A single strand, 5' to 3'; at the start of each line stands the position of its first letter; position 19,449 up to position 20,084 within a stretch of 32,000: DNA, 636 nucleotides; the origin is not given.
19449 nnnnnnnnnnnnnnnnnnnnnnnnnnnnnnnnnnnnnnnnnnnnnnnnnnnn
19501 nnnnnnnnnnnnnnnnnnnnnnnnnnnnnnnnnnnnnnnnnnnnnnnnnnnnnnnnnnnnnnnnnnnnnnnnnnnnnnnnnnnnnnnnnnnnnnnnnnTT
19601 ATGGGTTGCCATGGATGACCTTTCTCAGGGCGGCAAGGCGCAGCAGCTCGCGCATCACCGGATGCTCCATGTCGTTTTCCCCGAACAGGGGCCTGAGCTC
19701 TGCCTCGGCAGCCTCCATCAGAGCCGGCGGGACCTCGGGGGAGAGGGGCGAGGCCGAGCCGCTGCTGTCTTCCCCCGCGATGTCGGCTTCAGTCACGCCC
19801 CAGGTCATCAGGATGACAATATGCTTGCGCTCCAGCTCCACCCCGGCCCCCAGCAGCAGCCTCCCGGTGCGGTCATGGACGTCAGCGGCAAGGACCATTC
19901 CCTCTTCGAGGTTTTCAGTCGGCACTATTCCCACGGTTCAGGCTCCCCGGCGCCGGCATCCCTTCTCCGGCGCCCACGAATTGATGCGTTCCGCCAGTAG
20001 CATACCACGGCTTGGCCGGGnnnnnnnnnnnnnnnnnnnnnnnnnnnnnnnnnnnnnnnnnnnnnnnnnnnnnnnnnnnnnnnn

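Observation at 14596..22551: CheA-less MCP-CheW module in one sigma-54 operon with HDOD, a GAF hybrid kinase-HPt, REC-HD-GYP and DUF2019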

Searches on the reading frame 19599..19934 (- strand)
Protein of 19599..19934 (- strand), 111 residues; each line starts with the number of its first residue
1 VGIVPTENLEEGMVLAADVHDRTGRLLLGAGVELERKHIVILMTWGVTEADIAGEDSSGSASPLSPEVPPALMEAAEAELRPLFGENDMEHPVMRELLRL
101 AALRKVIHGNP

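Call 3: search_protein_families(library=pfam, proteins=[window:19599-19934:-], max_evalue=0.01)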
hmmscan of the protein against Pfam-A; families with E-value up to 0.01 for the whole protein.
window:19599-19934:- (111 aa): 0 families

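Call 22: find_homologous_proteins(query=window:19599-19934:-, max_evalue=0.001)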
Query window:19599-19934:- (111 aa): 47 proteins with E <= 0.001 among 99 candidates.
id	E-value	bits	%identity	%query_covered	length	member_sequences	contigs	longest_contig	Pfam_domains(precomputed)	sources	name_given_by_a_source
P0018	1.1e-58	214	93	100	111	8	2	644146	-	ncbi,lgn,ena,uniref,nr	ncbi:hypothetical protein [Geobacter sulfurreducens]|uniref:hypothetical protein n=1 Tax=Geobacter s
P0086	3.9e-54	200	87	100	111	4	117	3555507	-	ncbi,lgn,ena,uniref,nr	ncbi:hypothetical protein [Geobacter anodireducens]|uniref:Uncharacterized protein n=1 Tax=Geobacter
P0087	7.0e-38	147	66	100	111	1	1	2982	-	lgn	-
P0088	7.2e-34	134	64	98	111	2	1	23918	-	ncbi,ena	-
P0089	2.9e-33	132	60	97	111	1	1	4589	-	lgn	-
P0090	4.3e-33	132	61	98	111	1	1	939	-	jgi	jgi:hypothetical protein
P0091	6.5e-33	131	60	97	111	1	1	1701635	-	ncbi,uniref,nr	ncbi:hypothetical protein F6V30_07425 [Oryzomonas sagensis]|uniref:Uncharacterized protein n=1 Tax=O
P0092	2.5e-32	129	64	98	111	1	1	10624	-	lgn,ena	-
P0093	3.0e-32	129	60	98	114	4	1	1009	-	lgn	-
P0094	7.9e-32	128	61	98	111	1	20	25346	-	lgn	-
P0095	1.7e-31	127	59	98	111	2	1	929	-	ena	-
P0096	5.1e-31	125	58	97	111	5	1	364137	-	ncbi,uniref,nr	ncbi:hypothetical protein F6V25_07040 [Oryzomonas japonica]|uniref:Uncharacterized protein n=1 Tax=O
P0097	5.4e-31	125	59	97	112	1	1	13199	-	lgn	-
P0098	6.1e-31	125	61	97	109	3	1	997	-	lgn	-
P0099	9.4e-31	124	60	97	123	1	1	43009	-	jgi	jgi:hypothetical protein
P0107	8.2e-30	121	57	97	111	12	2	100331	-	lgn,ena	-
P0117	1.1e-27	114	59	97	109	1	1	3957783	-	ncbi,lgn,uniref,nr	ncbi:hypothetical protein [Geobacter sp. DSM 9736]|uniref:hypothetical protein n=1 Tax=Geobacter sp.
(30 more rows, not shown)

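Call 23: find_encoding_contigs(protein=P0091, flank=10000, max_places=2)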
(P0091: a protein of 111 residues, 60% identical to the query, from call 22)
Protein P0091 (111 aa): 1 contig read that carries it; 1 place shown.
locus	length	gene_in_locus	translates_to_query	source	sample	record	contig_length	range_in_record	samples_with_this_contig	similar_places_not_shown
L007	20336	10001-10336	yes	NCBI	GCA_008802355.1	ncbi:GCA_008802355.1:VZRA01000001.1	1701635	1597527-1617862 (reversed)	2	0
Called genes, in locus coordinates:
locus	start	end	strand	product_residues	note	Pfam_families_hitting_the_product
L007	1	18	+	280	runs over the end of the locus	PF08668:HDOD, PF01966:HD (weak)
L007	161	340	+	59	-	-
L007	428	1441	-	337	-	PF02618:YceG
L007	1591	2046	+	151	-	PF02915:Rubrerythrin (weak)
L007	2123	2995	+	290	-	PF09296:NUDIX-like, PF09297:Zn_ribbon_NUD, PF00293:NUDIX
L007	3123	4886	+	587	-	PF04773:FecR (weak), PF20245:DUF6600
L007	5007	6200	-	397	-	PF01676:Metalloenzyme, PF10143:PhosphMutase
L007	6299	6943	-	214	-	PF02742:Fe_dep_repr_C, PF04023:FeoA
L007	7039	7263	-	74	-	-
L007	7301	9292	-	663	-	PF01926:MMR_HSR1, PF02421:FeoB_N, PF04548:AIG1, PF17910:FeoB_Cyto (weak), PF07670:Gate, PF07664:FeoB_C, PF07670:Gate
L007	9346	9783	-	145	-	PF01475:FUR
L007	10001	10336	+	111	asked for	-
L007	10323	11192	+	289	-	PF08668:HDOD, PF01966:HD (weak)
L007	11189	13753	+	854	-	PF00512:HisKA, PF02518:HATPase_c, PF00072:Response_reg, PF01627:Hpt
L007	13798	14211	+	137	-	PF00072:Response_reg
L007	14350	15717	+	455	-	PF00072:Response_reg, PF00158:Sigma54_activat, PF01078:Mg_chelatase (faint), PF14532:Sigma54_activ_2, PF25601:AAA_lid_14, PF02954:HTH_8 (weak)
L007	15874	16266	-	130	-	-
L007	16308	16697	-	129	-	-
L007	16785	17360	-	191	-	PF03783:CsgG (weak)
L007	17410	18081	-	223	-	PF00072:Response_reg, PF00486:Trans_reg_C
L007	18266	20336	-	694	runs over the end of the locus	-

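Call 24: find_encoding_contigs(protein=P0117, flank=10000, max_places=2)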
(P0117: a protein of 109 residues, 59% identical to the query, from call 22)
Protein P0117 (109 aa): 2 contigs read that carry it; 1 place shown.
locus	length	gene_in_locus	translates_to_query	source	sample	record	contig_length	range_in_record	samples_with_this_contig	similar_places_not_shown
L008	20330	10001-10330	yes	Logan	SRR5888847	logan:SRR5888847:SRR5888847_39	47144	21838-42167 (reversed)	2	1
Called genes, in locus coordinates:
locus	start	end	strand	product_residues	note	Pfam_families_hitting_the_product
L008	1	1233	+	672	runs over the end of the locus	PF03063:Prismane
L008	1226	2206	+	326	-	PF09084:NMT1, PF13379:NMT1_2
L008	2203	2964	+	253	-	PF00528:BPD_transp_1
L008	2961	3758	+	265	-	PF00005:ABC_tran, PF00004:AAA (faint), PF13304:AAA_21 (faint), PF13401:AAA_22 (faint), PF13521:AAA_28 (faint)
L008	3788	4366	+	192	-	PF13489:Methyltransf_23, PF01209:Ubie_methyltran (weak), PF13649:Methyltransf_25, PF13847:Methyltransf_31, PF08241:Methyltransf_11, PF08242:Methyltransf_12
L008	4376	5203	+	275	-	PF00528:BPD_transp_1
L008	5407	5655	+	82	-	-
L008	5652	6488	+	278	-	PF00528:BPD_transp_1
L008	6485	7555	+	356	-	PF02463:SMC_N (weak), PF00005:ABC_tran, PF13304:AAA_21 (faint), PF17850:CysA_C_terminal, PF03459:TOBE, PF12857:TOBE_3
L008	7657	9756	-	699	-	PF06082:YjbH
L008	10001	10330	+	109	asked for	-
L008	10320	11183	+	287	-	PF08668:HDOD, PF01966:HD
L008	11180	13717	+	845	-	PF00512:HisKA, PF02518:HATPase_c, PF00072:Response_reg, PF01627:Hpt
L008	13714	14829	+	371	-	PF00072:Response_reg, PF01966:HD, PF13487:HD_5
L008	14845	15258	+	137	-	PF00072:Response_reg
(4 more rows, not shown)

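Call 25: find_encoding_contigs(protein=P0107, flank=10000, max_places=2)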
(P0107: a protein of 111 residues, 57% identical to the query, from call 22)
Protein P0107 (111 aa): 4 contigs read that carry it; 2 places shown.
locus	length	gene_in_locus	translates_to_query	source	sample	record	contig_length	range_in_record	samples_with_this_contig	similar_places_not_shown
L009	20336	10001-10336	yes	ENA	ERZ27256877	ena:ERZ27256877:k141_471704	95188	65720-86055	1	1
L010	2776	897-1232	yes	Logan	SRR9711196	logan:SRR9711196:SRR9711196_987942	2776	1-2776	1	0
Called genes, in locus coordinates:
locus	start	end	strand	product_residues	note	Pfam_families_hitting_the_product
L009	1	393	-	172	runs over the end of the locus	-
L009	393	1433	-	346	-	PF02618:YceG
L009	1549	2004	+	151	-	PF02915:Rubrerythrin (weak)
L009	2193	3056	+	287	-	PF09296:NUDIX-like, PF09297:Zn_ribbon_NUD, PF00293:NUDIX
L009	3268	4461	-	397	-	PF01676:Metalloenzyme, PF10143:PhosphMutase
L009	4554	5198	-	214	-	PF02742:Fe_dep_repr_C, PF04023:FeoA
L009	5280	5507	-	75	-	-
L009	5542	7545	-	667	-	PF01926:MMR_HSR1, PF02421:FeoB_N, PF04548:AIG1, PF17910:FeoB_Cyto (weak), PF07670:Gate, PF07664:FeoB_C, PF07670:Gate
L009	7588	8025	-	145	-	PF01475:FUR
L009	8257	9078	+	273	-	PF02582:DUF155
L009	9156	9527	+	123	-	-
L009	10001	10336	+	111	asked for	-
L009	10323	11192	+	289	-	PF08668:HDOD, PF01966:HD (weak)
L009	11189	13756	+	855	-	PF00512:HisKA, PF02518:HATPase_c, PF00072:Response_reg, PF01627:Hpt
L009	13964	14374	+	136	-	PF00072:Response_reg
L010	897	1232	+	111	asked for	-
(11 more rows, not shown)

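Call 28: find_related_loci(query=A1, collection=genome_contigs, flank=10000)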
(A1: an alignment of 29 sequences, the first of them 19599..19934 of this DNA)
Query A1 (111 aa) in genome_contigs; peptide patterns used: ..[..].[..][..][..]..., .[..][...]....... (x = any residue, [..] = any of these).
180 stretches matched a pattern; 88 encode a relative of the query (tblastn E <= 1e-3); the best 80 are kept; 80 distinct loci.
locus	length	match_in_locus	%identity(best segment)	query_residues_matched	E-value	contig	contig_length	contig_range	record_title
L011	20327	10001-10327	62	1-109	1e-38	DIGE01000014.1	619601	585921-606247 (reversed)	MAG TPA_asm: Geobacter sp. UBA5730 UBA5730_contig_813, whole genome shotgun sequence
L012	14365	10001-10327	60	1-109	3e-38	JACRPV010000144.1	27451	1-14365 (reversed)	MAG: Geobacter sp. isolate NC_groundwater_1996_Pr3_S-0.65um_59_2 SR2-18-Sp65_coassembly_scaffold_321504, whole genome sh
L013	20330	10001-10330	58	1-110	2e-37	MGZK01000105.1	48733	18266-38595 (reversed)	MAG: Geobacteraceae bacterium GWC2_55_20 gwc2_scaffold_3199, whole genome shotgun sequence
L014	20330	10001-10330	59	1-110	5e-37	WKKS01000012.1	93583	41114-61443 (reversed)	MAG: Geobacter sp. isolate H7geo H7geo_contig_12, whole genome shotgun sequence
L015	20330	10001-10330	57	1-110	9e-37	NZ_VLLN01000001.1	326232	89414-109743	Geobacter argillaceus strain ATCC BAA-1139 Ga0052872_scaffold00001.1, whole genome shotgun sequence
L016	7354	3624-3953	58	1-110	1e-36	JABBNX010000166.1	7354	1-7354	MAG: Proteobacteria bacterium isolate G2_21 NODE_5166_length_7354_cov_6.86669, whole genome shotgun sequence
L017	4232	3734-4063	58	1-110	5e-37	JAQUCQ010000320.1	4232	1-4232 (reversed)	MAG: Desulfuromonadaceae bacterium isolate STCSWMC_134 NODE_80840_length_4232_cov_2.608039_ST_CSWMC, whole genome shotgu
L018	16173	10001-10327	56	1-109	2e-36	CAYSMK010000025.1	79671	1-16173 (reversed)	MAG TPA_asm: uncultured Geobacter sp. isolate binchicken_co269_58 genome assembly, contig: NODE_298_length_79671_cov_229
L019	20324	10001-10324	59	1-108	2e-36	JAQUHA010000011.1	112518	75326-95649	MAG: Desulfuromonadaceae bacterium isolate STCSWMC_26 NODE_218_length_112518_cov_29.431244_ST_CSWMC, whole genome shotgu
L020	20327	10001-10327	59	1-109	2e-35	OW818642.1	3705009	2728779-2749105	metagenome genome assembly, chromosome: 1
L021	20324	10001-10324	57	1-108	7e-36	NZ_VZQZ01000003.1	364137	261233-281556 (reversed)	Oryzomonas japonica strain Red96 contig3, whole genome shotgun sequence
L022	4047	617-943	57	1-109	1e-35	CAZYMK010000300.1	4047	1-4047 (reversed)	MAG TPA_asm: uncultured Geobacter sp. isolate binchicken_co309_23 genome assembly, contig: NODE_14886_length_4047_cov_5.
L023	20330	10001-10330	57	1-110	7e-36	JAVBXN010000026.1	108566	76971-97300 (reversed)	MAG: Pelobacter sp. isolate GS8 144, whole genome shotgun sequence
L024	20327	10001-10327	58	1-109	1e-35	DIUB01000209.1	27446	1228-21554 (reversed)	MAG TPA_asm: Geobacter sp. UBA6169 UBA6169_contig_278, whole genome shotgun sequence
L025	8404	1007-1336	56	1-110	2e-35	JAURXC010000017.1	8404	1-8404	MAG: Deltaproteobacteria bacterium isolate E10_concoct.bin.77_sub E10_k141_239762, whole genome shotgun sequence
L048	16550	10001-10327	59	1-109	4e-32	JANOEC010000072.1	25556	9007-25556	MAG: Geobacteraceae bacterium isolate SOY_65_metabat_437 SOY_65_k141_358151, whole genome shotgun sequence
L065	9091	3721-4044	54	1-109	4e-30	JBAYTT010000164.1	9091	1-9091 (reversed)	MAG: Pelobacteraceae bacterium isolate SO_2016_LW3_15 scaffold11514_LW162_2016, whole genome shotgun sequence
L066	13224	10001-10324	54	1-108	8e-30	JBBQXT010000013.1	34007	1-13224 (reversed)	MAG: Geobacterales bacterium isolate Co_metawrap_2127 Cmw_2127_k141_776632_length_34007_cov_12.0000, whole genome shotgu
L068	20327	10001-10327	53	1-109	1e-29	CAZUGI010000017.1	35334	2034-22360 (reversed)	MAG TPA_asm: uncultured Geobacter sp. isolate SRP302447_co1_259 genome assembly, contig: NODE_3334_length_35334_cov_8.13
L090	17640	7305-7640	41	1-109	1e-20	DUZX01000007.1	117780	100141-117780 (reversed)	MAG TPA_asm: Desulfuromonadales bacterium isolate MAG_13126_9_058 Ga0172367_10000112, whole genome shotgun sequence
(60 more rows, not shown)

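Call 37: search_protein_families(library=pfam, proteins=[L065:2992-3498:+, L065:2734-2940:+, L065:50-1165:+, L068:7864-9483:+, L068:9499-9903:+, L068:13386-13838:+, L066:6561-8558:+, L066:8663-9847:+, L048:3742-5874:+, L048:9005-9826:-], max_evalue=0.001)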
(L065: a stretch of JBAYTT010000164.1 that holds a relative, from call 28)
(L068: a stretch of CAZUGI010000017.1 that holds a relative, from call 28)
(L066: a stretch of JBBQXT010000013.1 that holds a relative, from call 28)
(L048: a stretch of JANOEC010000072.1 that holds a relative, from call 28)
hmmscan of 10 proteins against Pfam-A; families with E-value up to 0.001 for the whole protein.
L065:2992-3498:+ (168 aa): 2 families
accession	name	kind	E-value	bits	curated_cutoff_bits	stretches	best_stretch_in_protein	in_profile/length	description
PF13690.11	CheX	-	9.3e-26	90.2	27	1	56-152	1-93/94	Chemotaxis phosphatase CheX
PF04509.17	CheC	-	5.6e-07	29.8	22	1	100-133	4-38/38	CheC-like family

L065:2734-2940:+ (68 aa): 1 family
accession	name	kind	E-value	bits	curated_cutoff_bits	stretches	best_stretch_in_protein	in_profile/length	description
PF14407.11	Frankia_peptide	-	3.3e-09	37.4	48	1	5-67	1-63/63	Ribosomally synthesized peptide prototyped by Frankia Franean1_4349.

L065:50-1165:+ (371 aa): 3 families
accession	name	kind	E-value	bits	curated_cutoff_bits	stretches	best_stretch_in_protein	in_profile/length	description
PF00015.26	MCPsignal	-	6.4e-48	163.3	34.6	1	17-200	2-171/172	Methyl-accepting chemotaxis protein (MCP) signalling domain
PF01814.28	Hemerythrin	-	2.2e-17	64.2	25.3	1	250-363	2-125/127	Hemerythrin HHE cation binding domain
PF10046.14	BLOC1_2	-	0.00043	21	33.4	0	105-192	6-93/96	Biogenesis of lysosome-related organelles complex-1 subunit 2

L068:7864-9483:+ (539 aa): 4 families
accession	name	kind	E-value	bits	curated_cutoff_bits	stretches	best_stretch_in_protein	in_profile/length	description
PF00015.26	MCPsignal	-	3.1e-49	167.6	34.6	1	322-505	2-171/172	Methyl-accepting chemotaxis protein (MCP) signalling domain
PF12729.13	4HB_MCP_1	-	1.6e-29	103.2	27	1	3-180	1-178/181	Four helix bundle sensory module for signal transduction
PF02203.21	TarH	-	1.5e-12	48.2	25.2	1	2-171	3-176/177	Tar ligand binding domain homologue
PF00672.30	HAMP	-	5.2e-08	33.5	25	1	207-258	1-52/53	HAMP domain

L068:9499-9903:+ (134 aa): 1 family
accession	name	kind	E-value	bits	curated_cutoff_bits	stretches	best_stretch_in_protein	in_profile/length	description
PF00072.30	Response_reg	-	1.5e-16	61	30.2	1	7-128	2-110/111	Response regulator receiver domain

L068:13386-13838:+ (150 aa): 1 family
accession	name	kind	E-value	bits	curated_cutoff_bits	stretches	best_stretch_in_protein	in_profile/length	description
PF00072.30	Response_reg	-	1.2e-16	61.3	30.2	1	12-133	2-110/111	Response regulator receiver domain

L066:6561-8558:+ (665 aa): 7 families
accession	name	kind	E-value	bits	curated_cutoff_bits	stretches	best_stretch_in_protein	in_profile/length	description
PF00015.26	MCPsignal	-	7.4e-49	166.3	34.6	1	313-496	2-171/172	Methyl-accepting chemotaxis protein (MCP) signalling domain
PF17202.10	sCache_3_3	-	3.3e-31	108.2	28.8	1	73-176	3-106/107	Single cache domain 3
PF17201.10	Cache_3-Cache_2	-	1.6e-25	90.4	27.7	1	64-178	75-195/299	Cache 3/Cache 2 fusion domain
PF01814.28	Hemerythrin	-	4e-13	50.4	25.3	1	542-658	1-126/127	Hemerythrin HHE cation binding domain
PF00672.30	HAMP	-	1.3e-12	48.3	25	1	201-248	4-51/53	HAMP domain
PF17203.10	sCache_3_2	-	2.4e-09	37.8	28.4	1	70-177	34-138/140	Single cache domain 3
PF04100.18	Vps53_N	-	3e-05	23.7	26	1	411-531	17-133/372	Vps53, N-terminal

L066:8663-9847:+ (394 aa): 2 families
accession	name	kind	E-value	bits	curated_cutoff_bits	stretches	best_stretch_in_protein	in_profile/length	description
PF00015.26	MCPsignal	-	1.5e-42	145.8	34.6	1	175-358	2-171/172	Methyl-accepting chemotaxis protein (MCP) signalling domain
PF00672.30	HAMP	-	0.00031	21.4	25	0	70-109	11-50/53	HAMP domain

L048:3742-5874:+ (710 aa): 6 families
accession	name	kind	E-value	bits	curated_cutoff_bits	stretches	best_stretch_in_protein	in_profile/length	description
PF17200.10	sCache_2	-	1.4e-42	145.6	25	1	55-207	1-154/155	Single Cache domain 2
PF08269.17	dCache_2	-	4.8e-42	144.6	26.5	1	61-208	48-196/298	Cache domain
PF00015.26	MCPsignal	-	2.6e-33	115.7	34.6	1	472-636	3-167/172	Methyl-accepting chemotaxis protein (MCP) signalling domain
PF18947.5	HAMP_2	-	2.9e-30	104.5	24.3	1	303-368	1-66/67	HAMP domain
PF00672.30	HAMP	-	1.4e-13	51.4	25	1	226-277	1-52/53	HAMP domain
PF17201.10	Cache_3-Cache_2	-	1.6e-08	34.6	27.7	1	118-205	218-296/299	Cache 3/Cache 2 fusion domain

L048:9005-9826:- (273 aa): 3 families
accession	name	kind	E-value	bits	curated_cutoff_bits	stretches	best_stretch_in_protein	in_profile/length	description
PF18912.6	DZR_2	-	3.6e-12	46.3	27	1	39-100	1-56/56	Double zinc ribbon domain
PF00156.33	Pribosyltran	-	1.3e-07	31.5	26.3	1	224-269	80-125/158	Phosphoribosyl transferase domain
PF14681.12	UPRTase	-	0.00043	20.3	27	1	225-267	114-158/206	Uracil phosphoribosyltransferase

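Call 46: search_protein_families(library=pfam, alignment_id=A2, max_evalue=0.0001)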
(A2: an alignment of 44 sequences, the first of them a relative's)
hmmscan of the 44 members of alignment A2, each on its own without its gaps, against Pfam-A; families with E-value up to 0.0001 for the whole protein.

A. member 1, L016:2784-3521:+ (245 aa): 1 family
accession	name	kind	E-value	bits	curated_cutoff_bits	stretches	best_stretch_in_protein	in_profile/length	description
PF07238.19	PilZ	-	4.3e-09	37.1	22.5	1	134-234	3-98/102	PilZ domain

B. families by the number of members that match (of 44 scanned): 47 families (the first 25 are shown)
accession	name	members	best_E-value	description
PF00072.30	Response_reg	14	4.9e-31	Response regulator receiver domain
PF00990.26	GGDEF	10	2.7e-51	Diguanylate cyclase, GGDEF domain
PF07238.19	PilZ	10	4.8e-10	PilZ domain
PF02518.31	HATPase_c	6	2e-32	Histidine kinase-, DNA gyrase B-, and HSP90-like ATPase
PF00512.31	HisKA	6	4.9e-23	His Kinase A (phospho-acceptor) domain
PF13426.13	PAS_9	5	3.7e-27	PAS domain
PF00989.32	PAS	5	5.3e-19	PAS fold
PF13188.13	PAS_8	5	4.1e-16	PAS domain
PF08448.16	PAS_4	5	2.1e-13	PAS fold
PF00208.27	ELFV_dehydrog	4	6.4e-26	Glutamate/Leucine/Phenylalanine/Valine dehydrogenase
PF08447.18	PAS_3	4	2.4e-25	PAS fold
PF02743.24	dCache_1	4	6.3e-23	Cache domain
PF05088.18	Bac_GDH_CD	4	3.4e-22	Bacterial NAD-glutamate dehydrogenase, catalytic domain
PF23198.2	PDE8A_N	3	2.4e-08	PDE8A-like, N-terminal domain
PF00563.25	EAL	2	1.9e-74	EAL domain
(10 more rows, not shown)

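Call 59: search_protein_families(library=pfam, alignment_id=A1, max_evalue=1)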
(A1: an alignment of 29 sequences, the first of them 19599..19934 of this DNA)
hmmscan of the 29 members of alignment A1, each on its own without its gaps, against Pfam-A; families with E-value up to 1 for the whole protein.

A. member 1, window:19599-19934:- (111 aa): 0 families

B. families by the number of members that match (of 29 scanned): 5 families
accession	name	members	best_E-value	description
PF09851.14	SHOCT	1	0.019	Short C-terminal domain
PF13217.11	DUF4025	1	0.093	Protein of unknown function (DUF4025)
PF16572.11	HlyD_D4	1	0.11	Long alpha hairpin domain of cation efflux system protein, CusB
PF00076.28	RRM_1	1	0.19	RNA recognition motif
PF19603.4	DUF6108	1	0.21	Family of unknown function (DUF6108)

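Call 71: predict_structure(alignment_id=A1)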
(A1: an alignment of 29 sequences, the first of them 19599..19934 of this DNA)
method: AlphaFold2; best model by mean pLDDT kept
length: 111 residues; sequences in the alignment: 29
mean_pLDDT: 79.2   pTM: 0.41
mean pLDDT of the five models: 79.2, 78.9, 77.9, 76.5, 74.9
residues with pLDDT >= 90: 1; 70-90: 89; 50-70: 10; < 50: 11
segments of 3 or more residues with pLDDT < 50: 55-64
pLDDT, mean of each block of 10 residues (from residue 1): 81 87 84 88 85 59 59 87 77 86 80 50
secondary structure, 60 per line:
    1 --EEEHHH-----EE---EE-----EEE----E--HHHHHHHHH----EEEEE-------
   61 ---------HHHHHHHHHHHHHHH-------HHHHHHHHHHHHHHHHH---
elements in order: E3-5 E26-28 H36-44 E49-53 H70-84 H92-108
